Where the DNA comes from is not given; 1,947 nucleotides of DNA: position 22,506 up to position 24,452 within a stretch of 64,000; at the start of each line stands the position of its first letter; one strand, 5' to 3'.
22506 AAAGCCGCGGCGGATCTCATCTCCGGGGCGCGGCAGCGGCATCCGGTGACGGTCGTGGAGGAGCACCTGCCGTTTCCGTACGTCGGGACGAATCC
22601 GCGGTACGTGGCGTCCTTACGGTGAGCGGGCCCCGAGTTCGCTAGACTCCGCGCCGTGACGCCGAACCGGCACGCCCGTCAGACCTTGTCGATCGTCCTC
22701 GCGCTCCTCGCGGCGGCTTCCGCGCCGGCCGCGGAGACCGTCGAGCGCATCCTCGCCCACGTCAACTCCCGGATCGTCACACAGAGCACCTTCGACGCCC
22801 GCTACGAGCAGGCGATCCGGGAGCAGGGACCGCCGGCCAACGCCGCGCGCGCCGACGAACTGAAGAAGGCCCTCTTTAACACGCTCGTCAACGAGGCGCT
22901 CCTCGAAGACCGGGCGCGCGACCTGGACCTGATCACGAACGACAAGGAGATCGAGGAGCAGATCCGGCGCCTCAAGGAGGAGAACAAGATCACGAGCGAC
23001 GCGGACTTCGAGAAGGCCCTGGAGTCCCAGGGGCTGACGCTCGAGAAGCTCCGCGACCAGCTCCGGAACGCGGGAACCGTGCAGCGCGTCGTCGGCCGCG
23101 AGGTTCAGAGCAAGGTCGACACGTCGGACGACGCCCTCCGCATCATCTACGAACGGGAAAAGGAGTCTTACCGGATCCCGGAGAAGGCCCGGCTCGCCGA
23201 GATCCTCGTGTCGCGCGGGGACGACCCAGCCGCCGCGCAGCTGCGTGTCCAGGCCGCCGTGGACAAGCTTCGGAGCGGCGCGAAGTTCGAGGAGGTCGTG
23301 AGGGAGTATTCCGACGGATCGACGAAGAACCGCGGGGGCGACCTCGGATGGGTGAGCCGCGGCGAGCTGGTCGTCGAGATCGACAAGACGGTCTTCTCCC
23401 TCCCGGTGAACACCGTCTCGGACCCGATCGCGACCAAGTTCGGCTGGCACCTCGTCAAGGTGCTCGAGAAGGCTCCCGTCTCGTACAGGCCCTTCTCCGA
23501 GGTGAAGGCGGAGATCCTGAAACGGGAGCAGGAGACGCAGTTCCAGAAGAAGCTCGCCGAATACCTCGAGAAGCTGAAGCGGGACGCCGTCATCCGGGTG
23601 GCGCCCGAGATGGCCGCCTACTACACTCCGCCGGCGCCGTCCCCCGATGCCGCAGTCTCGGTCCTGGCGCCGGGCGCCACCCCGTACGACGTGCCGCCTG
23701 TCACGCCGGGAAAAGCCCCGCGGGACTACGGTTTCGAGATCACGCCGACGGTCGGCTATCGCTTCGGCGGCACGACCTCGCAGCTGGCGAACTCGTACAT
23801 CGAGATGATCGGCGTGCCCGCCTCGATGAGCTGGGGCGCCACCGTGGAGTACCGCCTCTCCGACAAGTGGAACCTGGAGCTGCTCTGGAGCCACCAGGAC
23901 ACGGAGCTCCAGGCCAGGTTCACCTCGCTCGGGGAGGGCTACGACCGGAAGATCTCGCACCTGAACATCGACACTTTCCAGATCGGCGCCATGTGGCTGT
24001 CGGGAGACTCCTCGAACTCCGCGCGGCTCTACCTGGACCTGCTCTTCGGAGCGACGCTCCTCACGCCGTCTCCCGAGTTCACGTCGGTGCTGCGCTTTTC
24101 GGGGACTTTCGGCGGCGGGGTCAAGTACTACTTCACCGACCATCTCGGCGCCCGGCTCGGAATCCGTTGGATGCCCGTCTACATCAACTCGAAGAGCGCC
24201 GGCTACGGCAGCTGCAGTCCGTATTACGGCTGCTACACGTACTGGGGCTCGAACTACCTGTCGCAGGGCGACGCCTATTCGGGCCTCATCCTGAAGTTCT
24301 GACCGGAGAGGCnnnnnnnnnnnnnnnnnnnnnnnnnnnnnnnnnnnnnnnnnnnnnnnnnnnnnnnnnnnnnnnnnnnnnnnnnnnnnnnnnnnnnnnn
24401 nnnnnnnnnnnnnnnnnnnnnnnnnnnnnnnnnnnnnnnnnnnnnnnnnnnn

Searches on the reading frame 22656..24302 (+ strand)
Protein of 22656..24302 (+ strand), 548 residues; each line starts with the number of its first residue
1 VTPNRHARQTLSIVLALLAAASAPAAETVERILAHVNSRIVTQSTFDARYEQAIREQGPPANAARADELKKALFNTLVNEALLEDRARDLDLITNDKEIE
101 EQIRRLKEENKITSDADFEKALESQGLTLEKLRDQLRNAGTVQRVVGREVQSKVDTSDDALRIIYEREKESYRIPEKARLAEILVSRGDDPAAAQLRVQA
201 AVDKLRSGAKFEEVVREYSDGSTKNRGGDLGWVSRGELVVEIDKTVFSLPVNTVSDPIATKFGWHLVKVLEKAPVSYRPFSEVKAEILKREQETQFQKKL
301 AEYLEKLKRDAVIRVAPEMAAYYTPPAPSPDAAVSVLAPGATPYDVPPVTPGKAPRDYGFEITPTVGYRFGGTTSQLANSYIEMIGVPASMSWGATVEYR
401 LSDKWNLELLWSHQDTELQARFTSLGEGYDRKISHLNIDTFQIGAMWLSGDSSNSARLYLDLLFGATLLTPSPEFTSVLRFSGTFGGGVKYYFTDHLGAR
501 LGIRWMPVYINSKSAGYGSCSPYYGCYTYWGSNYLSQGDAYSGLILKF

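Call 25: search_protein_families(library=pfam, max_evalue=0.01, proteins=[window:22656-24302:+])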
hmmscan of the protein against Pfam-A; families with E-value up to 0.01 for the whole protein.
window:22656-24302:+ (548 aa): 8 families
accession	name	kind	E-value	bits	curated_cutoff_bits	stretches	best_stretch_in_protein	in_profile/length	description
PF00639.27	Rotamase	-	3.4e-21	76.4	21.7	1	189-269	13-95/97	PPIC-type PPIASE domain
PF13616.12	Rotamase_3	-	2.1e-20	73.8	22.5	1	174-272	12-115/116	PPIC-type PPIASE domain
PF13145.12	Rotamase_2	-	6.8e-16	59.6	27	1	157-284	2-120/121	PPIC-type PPIASE domain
PF13624.11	SurA_N_3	-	1.2e-14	54.9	27.2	1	27-144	37-160/162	SurA-like N-terminal domain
PF09312.16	SurA_N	-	1.7e-10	41.5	30.8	1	29-144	1-116/118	SurA N-terminal domain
PF13623.11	SurA_N_2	-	7.6e-07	29.5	28.5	1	29-108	39-124/145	SurA-like N-terminal domain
PF13505.12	OMP_b-brl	-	0.00073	20.2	28.7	0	357-447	99-173/175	Outer membrane protein beta-barrel domain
PF21811.2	RdfA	-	0.0025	18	27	1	76-148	38-111/195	Rod-determining factor A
